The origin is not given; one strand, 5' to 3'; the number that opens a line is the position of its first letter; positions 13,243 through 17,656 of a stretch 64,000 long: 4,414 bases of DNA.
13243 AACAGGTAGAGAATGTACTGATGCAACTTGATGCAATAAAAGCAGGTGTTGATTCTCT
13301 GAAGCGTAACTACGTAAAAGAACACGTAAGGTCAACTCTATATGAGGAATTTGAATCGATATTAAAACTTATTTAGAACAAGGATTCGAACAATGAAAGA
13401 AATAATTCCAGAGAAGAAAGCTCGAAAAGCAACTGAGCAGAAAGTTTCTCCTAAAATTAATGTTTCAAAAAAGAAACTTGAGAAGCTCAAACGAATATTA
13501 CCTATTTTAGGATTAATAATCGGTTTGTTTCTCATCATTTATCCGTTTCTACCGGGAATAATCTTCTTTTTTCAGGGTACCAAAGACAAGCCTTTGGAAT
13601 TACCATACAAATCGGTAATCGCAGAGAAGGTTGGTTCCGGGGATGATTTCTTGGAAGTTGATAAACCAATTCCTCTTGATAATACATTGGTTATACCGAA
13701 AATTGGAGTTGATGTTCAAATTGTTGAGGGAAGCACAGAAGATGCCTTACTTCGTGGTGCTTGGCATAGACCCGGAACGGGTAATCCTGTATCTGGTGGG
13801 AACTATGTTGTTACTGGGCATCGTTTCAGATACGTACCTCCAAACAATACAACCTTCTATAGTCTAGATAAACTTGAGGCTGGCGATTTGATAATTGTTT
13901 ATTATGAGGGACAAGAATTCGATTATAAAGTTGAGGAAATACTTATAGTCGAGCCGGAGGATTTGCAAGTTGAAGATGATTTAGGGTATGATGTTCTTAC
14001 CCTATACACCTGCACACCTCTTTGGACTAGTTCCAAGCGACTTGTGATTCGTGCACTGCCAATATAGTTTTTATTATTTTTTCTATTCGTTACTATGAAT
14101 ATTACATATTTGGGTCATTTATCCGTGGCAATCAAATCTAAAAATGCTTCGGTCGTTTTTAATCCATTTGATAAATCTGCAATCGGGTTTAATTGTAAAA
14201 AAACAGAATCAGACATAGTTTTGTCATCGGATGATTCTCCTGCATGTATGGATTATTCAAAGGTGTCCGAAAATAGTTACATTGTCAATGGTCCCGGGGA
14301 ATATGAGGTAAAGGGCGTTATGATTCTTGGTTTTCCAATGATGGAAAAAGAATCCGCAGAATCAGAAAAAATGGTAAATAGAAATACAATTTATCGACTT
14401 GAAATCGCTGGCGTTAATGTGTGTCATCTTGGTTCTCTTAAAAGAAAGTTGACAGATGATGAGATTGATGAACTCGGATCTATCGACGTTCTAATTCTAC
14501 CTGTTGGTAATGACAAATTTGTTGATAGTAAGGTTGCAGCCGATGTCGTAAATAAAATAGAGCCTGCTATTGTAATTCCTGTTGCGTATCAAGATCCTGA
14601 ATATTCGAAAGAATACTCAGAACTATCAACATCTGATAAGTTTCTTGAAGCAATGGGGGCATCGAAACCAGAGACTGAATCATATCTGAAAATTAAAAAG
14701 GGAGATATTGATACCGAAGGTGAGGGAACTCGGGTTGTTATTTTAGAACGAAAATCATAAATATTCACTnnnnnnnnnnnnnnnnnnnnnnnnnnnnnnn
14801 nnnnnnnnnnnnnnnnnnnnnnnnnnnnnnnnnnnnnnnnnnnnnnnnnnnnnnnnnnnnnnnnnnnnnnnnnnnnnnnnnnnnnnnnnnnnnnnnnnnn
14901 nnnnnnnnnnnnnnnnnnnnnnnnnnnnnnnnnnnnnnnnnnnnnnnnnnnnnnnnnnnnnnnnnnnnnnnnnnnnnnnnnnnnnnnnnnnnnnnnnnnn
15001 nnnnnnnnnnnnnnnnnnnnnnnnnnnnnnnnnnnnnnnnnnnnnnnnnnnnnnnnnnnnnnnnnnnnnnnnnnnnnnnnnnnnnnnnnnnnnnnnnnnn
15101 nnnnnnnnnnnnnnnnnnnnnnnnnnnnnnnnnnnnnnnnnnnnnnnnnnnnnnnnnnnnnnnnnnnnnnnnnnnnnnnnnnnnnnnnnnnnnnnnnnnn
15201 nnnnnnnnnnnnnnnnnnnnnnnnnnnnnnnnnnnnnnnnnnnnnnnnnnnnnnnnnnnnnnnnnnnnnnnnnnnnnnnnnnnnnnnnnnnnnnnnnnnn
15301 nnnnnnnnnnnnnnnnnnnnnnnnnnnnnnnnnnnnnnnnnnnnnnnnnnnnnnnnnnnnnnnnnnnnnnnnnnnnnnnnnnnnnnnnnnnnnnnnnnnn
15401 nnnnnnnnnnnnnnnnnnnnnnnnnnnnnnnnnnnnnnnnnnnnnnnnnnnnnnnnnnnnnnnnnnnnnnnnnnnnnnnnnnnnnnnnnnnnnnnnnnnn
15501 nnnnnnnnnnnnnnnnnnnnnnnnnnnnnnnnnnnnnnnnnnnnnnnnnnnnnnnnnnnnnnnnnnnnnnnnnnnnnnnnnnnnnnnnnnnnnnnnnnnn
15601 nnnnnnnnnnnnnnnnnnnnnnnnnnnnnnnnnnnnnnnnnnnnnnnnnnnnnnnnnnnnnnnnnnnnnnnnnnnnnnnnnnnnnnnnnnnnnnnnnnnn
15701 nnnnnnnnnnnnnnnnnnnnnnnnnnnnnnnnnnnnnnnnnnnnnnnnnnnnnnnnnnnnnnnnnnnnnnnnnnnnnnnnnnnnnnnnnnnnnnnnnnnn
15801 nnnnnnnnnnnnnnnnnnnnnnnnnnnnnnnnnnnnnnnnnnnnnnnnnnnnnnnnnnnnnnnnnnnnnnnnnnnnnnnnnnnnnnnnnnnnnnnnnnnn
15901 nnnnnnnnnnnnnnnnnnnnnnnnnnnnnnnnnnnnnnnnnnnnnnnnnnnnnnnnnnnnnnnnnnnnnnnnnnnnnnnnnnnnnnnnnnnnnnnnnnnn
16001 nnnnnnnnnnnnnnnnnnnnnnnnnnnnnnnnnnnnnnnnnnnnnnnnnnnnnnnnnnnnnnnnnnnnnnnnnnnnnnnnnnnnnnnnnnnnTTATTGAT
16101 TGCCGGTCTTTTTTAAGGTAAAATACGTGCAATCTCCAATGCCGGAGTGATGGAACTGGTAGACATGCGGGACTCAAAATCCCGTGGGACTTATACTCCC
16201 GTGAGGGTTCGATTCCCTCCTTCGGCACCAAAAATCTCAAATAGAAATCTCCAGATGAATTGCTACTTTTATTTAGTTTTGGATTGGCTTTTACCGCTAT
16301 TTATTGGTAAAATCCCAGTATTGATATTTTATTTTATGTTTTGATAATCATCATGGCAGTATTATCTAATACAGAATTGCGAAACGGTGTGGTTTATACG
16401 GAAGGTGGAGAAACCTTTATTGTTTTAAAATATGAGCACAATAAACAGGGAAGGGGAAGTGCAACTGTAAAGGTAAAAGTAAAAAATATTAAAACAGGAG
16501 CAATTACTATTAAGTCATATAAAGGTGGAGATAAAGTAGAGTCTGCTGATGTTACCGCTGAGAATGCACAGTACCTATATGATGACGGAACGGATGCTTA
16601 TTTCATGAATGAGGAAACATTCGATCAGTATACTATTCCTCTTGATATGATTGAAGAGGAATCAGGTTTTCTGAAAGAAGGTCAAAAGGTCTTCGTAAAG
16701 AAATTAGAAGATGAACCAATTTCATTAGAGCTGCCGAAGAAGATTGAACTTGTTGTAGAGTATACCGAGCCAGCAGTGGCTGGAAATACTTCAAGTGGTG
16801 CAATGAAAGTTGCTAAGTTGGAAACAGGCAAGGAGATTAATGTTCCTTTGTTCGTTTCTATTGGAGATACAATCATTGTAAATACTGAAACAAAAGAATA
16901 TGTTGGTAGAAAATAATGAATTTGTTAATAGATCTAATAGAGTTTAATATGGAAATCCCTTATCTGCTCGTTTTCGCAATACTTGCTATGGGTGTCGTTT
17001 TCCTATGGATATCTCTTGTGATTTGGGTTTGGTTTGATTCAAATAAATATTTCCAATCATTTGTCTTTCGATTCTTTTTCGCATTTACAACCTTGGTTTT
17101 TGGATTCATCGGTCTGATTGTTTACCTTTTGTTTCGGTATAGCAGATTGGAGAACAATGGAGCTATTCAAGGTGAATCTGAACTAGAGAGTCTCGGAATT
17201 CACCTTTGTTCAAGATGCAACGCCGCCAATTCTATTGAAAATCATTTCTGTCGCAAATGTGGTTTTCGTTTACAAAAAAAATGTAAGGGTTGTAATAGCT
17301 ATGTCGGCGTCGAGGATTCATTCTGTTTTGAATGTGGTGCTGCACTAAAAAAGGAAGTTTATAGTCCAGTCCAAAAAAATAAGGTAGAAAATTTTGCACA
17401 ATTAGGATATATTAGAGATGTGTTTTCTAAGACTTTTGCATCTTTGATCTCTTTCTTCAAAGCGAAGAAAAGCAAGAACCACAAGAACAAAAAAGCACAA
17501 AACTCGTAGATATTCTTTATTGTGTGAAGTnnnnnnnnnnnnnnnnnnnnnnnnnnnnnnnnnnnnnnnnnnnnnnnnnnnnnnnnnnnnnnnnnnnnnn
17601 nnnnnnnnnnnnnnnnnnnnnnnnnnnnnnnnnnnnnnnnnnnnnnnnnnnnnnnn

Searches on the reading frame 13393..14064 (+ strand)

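Call 61: search_protein_families(library=pfam, proteins=[window:13393-14064:+], max_evalue=0.01)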
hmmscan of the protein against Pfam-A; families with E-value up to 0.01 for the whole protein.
window:13393-14064:+ (224 aa): 1 family
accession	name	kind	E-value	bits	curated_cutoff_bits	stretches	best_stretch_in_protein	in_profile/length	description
PF04203.18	Sortase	-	7e-28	97.3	26.6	1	99-222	1-123/125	Sortase domain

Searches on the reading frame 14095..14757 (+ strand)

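Call 61: search_protein_families(library=pfam, proteins=[window:14095-14757:+], max_evalue=0.01)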
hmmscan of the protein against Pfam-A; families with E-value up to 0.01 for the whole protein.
window:14095-14757:+ (221 aa): 1 family
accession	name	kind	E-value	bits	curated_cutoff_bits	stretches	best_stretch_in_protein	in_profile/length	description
PF13483.12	Lactamase_B_3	-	2.8e-34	118.8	24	1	2-163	1-159/160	Beta-lactamase superfamily domain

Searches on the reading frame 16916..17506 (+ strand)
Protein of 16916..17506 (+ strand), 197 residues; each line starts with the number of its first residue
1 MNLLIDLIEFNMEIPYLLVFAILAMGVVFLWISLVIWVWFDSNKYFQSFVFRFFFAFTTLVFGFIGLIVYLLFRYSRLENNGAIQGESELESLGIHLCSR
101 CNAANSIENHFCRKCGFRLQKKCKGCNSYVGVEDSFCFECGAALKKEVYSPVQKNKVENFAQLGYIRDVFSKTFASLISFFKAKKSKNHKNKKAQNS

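Call 62: search_protein_families(library=pfam, proteins=[window:16916-17506:+], max_evalue=0.01)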
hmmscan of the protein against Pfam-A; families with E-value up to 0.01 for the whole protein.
window:16916-17506:+ (197 aa): 4 families
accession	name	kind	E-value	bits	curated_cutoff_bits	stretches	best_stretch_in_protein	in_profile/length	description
PF12773.13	DZR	-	6.2e-08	33.1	27.3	1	98-141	1-45/45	Double zinc ribbon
PF13240.11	Zn_Ribbon_1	-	2e-06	27.9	25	1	98-119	2-23/23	zinc-ribbon domain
PF18912.6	DZR_2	-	0.00031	21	27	0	95-120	21-47/56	Double zinc ribbon domain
PF13248.11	Zn_ribbon_3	-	0.0094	15.8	27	0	98-117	5-24/26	zinc-ribbon domain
